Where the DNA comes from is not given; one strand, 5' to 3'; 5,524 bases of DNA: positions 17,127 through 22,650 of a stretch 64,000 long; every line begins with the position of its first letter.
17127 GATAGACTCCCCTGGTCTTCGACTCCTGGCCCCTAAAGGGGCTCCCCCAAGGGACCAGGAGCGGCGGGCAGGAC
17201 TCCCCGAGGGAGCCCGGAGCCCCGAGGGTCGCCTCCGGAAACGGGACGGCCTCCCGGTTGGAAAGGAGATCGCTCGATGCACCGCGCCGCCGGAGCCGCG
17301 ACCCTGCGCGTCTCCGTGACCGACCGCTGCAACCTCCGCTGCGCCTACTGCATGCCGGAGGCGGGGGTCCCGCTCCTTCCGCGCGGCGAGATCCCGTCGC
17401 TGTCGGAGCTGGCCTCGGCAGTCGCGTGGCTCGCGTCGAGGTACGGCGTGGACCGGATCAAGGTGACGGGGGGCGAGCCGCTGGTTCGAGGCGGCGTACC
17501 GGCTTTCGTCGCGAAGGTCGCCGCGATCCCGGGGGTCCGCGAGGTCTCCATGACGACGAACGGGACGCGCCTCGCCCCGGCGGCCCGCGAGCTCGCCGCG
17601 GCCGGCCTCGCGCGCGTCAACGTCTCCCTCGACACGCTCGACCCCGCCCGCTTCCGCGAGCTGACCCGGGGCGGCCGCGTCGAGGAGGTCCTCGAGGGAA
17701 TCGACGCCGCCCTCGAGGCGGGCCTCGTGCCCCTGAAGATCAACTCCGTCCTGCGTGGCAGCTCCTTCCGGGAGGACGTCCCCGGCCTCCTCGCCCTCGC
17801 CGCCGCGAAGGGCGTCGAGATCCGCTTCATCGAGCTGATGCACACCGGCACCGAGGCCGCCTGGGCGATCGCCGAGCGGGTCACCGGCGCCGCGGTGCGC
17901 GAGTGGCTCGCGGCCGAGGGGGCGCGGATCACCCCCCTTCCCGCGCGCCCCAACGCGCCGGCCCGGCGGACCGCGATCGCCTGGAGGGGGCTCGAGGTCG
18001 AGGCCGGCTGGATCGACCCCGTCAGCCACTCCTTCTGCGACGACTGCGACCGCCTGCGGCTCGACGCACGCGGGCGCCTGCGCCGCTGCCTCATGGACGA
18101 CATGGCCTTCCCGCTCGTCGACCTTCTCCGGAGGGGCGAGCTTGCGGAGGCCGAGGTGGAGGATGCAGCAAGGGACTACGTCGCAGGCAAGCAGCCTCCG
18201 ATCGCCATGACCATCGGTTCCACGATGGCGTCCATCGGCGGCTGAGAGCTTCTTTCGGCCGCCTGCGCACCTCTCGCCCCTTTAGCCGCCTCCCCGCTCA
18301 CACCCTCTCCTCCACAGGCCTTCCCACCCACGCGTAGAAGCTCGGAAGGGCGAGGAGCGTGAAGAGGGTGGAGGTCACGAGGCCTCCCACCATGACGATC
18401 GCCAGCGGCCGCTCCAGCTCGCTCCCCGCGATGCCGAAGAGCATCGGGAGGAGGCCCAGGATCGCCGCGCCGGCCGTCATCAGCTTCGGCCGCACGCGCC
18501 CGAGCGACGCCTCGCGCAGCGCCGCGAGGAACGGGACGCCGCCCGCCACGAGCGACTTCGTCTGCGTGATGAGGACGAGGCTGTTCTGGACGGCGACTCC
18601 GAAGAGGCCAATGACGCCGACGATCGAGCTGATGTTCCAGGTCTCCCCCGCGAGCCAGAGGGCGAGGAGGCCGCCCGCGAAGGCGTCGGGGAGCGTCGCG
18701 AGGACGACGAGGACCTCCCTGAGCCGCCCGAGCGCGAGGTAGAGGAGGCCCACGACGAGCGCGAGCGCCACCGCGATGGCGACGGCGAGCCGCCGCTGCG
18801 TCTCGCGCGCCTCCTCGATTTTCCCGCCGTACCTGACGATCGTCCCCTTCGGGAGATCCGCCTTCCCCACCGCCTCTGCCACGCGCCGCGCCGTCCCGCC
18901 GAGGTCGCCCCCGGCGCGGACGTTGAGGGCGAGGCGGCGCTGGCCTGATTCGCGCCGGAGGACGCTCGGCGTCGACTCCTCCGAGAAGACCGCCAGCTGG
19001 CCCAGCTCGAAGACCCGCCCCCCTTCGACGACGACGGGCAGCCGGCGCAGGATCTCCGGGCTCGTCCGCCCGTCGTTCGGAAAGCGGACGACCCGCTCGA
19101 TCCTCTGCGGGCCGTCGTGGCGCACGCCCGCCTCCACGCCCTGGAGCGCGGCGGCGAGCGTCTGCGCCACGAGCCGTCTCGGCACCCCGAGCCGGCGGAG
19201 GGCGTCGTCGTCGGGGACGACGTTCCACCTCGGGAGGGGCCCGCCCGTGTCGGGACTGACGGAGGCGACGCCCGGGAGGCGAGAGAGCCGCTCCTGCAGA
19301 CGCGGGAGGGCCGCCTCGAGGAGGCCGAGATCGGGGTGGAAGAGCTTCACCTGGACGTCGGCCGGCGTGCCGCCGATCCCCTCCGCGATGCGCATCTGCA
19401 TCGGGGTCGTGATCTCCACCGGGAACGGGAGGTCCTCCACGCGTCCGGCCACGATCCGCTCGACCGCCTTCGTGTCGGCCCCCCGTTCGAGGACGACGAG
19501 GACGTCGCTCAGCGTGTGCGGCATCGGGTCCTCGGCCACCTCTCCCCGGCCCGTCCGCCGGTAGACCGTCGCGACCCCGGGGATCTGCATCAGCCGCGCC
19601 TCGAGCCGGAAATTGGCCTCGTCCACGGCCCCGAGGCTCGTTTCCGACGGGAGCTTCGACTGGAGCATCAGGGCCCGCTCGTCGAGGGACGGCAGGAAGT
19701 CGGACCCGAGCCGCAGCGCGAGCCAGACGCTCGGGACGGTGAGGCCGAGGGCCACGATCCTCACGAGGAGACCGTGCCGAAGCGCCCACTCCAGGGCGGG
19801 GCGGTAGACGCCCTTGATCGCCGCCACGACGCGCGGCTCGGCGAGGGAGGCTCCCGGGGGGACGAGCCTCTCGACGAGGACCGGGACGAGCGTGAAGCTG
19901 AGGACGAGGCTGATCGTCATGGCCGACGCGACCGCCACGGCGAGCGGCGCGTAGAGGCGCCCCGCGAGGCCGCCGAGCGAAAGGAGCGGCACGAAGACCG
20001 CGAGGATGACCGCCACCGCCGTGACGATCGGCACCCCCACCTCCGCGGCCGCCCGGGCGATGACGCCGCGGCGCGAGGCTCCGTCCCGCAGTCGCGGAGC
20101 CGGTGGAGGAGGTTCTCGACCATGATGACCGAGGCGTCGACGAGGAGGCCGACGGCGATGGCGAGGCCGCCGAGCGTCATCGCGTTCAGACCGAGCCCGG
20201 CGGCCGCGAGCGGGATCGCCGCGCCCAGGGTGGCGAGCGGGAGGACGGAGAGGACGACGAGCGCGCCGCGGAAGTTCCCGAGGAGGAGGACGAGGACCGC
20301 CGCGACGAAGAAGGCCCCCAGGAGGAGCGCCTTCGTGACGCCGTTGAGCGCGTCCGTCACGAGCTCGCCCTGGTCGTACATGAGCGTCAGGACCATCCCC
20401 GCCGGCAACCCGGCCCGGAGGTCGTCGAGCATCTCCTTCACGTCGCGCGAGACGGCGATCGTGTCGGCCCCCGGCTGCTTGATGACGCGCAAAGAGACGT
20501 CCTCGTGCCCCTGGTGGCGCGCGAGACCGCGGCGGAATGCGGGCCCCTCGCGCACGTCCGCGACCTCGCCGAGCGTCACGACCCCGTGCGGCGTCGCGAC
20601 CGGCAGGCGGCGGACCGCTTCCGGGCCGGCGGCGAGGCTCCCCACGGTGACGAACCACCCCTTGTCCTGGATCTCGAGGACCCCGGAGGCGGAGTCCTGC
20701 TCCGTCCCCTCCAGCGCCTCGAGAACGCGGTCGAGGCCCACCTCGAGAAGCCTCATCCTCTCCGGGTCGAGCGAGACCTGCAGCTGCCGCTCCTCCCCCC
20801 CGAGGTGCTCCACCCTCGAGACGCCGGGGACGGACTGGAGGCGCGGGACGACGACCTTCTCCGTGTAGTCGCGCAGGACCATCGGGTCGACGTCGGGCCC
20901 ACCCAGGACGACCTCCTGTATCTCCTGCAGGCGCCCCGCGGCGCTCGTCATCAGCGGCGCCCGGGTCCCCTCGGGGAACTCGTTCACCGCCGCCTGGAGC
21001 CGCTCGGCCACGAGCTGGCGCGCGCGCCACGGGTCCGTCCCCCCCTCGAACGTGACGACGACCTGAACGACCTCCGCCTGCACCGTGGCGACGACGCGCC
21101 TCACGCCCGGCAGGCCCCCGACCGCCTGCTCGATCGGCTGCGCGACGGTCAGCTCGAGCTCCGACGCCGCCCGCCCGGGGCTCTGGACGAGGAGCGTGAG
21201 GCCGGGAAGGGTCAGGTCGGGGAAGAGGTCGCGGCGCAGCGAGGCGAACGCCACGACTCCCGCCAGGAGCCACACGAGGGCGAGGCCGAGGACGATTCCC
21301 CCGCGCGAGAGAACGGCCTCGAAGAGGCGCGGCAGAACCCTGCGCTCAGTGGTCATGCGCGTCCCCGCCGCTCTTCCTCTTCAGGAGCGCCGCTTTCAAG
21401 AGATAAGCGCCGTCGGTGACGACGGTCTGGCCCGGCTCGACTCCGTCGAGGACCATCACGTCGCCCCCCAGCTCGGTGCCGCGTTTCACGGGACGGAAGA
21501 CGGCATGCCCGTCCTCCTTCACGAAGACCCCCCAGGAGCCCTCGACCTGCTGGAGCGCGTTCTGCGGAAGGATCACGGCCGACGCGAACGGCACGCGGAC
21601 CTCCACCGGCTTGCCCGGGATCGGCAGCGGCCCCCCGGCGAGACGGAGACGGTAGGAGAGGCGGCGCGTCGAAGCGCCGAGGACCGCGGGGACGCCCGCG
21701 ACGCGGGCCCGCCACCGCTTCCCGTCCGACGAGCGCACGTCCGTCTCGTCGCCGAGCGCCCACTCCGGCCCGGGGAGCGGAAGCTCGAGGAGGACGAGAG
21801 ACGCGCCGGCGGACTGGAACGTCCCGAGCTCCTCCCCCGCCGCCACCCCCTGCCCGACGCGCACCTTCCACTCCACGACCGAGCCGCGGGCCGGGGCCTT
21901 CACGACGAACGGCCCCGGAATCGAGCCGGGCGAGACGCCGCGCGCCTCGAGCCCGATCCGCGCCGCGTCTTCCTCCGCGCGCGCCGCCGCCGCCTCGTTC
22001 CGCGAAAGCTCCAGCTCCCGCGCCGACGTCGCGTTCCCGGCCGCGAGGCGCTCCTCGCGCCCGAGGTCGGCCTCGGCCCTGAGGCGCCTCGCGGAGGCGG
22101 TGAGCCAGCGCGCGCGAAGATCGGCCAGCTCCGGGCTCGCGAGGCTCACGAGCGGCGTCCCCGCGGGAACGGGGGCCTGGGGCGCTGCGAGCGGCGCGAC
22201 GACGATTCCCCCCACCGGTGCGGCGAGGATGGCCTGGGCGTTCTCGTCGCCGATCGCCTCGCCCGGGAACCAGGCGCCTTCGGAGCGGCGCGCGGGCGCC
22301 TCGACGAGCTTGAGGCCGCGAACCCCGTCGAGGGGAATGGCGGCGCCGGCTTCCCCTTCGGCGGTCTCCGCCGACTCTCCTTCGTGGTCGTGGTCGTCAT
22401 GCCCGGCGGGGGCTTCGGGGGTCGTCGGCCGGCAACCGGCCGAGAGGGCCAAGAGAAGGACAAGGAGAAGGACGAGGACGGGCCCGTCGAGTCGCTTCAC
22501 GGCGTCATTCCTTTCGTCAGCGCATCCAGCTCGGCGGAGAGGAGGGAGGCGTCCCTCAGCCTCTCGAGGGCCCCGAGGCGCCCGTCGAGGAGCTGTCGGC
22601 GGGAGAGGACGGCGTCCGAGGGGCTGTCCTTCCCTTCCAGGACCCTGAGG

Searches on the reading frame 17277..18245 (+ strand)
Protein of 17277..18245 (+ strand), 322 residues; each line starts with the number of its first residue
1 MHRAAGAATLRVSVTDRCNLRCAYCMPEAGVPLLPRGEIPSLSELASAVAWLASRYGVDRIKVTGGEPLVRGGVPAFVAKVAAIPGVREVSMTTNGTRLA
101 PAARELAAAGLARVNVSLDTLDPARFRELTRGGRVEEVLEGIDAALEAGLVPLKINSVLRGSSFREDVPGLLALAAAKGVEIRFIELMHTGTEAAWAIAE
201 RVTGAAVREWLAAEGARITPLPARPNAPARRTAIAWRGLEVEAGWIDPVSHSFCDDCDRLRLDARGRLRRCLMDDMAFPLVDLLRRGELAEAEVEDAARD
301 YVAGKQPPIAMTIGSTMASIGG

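Call 55: search_protein_families(library=pfam, proteins=[window:17277-18245:+], max_evalue=0.00001)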
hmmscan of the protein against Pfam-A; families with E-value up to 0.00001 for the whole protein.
window:17277-18245:+ (322 aa): 2 families
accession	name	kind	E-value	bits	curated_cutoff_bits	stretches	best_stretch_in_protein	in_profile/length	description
PF04055.27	Radical_SAM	-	1.6e-28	100.4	29.5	1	12-161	1-152/166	Radical SAM superfamily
PF06463.18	Mob_synth_C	-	3.2e-23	82.5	37.4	1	180-307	1-124/128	Molybdenum Cofactor Synthesis C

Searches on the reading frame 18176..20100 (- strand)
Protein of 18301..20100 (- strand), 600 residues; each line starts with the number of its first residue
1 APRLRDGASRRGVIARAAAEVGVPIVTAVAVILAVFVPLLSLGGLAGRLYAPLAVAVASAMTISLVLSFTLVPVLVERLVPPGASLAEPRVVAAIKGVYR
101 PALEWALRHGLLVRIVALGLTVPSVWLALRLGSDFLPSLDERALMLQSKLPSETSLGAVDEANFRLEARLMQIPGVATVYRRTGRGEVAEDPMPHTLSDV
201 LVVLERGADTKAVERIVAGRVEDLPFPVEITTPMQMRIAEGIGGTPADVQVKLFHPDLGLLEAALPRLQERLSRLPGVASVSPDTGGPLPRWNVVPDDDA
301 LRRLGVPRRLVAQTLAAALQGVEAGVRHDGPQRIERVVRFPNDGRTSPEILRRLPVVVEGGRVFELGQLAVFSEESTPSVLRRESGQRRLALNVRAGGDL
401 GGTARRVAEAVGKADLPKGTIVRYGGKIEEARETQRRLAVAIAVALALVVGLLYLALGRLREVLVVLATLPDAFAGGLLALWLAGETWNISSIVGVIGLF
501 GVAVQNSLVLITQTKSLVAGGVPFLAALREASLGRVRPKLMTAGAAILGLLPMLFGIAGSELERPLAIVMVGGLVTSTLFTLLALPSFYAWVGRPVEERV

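Call 81: search_protein_families(library=pfam, proteins=[window:18176-19789:-], max_evalue=0.00001)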
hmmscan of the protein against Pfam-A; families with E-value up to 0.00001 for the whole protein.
window:18176-19789:- (537 aa): 0 families

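Call 108: search_solved_structures(query=window:18301-20100:-, max_evalue=1e-10)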
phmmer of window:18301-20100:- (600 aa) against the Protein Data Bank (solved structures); distinct sequences matched with E-value up to 1e-10: 80 (the best 60 are shown).
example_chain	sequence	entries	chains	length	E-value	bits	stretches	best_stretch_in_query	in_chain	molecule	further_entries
4k0e_A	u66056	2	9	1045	2.9e-57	197.8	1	15-592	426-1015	Heavy metal cation tricomponent efflux pump ZneA(CzcA-like)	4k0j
3k07_A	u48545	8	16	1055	1.4e-53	185.6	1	6-590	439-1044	Cation efflux system protein cusA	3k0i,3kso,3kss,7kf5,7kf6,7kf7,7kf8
3t51_A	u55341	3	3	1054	1.5e-53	185.5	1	6-590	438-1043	Cation efflux system protein CusA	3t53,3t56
3ne5_A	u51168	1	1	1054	1.6e-53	185.4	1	6-590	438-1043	Cation efflux system protein cusA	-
4dnt_A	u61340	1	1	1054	2.6e-53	184.7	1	6-590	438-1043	Cation efflux system protein CusA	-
4dnr_A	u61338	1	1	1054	4e-53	184.1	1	6-590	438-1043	Cation efflux system protein CusA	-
4dop_A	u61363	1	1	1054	6e-53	183.5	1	6-590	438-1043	Cation efflux system protein CusA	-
9lyq_B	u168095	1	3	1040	4.5e-46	160.8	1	15-591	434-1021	Multidrug resistance protein MdtB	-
6vej_A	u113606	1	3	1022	8e-41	143.5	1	9-594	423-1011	Probable Resistance-Nodulation-Cell Division (RND) efflux transporter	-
20yy_A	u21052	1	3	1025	5.8e-34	120.8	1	4-591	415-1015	Multidrug efflux RND transporter permease subunit MexK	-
9xwg_A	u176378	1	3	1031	6e-34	120.8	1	4-591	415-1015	Multidrug efflux RND transporter permease subunit MexK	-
6vkt_A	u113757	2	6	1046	7.3e-27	97.4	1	15-593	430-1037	Efflux pump membrane transporter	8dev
8deu_A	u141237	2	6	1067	8.7e-27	97.1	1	15-593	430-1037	Efflux pump membrane transporter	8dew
6vks_A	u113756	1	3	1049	1.1e-26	96.8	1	15-593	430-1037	Efflux pump membrane transporter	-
4mt1_A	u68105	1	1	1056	1.9e-26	96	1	15-593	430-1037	Drug efflux protein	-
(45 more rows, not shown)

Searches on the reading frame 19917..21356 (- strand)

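Call 78: search_protein_families(library=pfam, proteins=[window:19917-21356:-], max_evalue=0.000001)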
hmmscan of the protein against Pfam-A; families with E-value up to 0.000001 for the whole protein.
window:19917-21356:- (479 aa): 1 family
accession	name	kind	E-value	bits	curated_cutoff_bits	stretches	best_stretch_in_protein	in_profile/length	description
PF00873.25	ACR_tran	-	4.7e-91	306.5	28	1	17-431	7-424/1021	AcrB/AcrD/AcrF family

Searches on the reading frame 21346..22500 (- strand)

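Call 78: search_protein_families(library=pfam, proteins=[window:21346-22500:-], max_evalue=0.000001)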
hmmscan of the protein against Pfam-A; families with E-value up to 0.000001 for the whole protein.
window:21346-22500:- (384 aa): 2 families
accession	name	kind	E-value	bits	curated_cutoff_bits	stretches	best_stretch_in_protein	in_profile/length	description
PF16576.10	HlyD_D23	-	2e-10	40.8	30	1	84-288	14-202/214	Barrel-sandwich domain of CusB or HlyD membrane-fusion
PF13437.12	HlyD_3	-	8.5e-08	33.3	22.2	0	199-290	1-96/106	HlyD family secretion protein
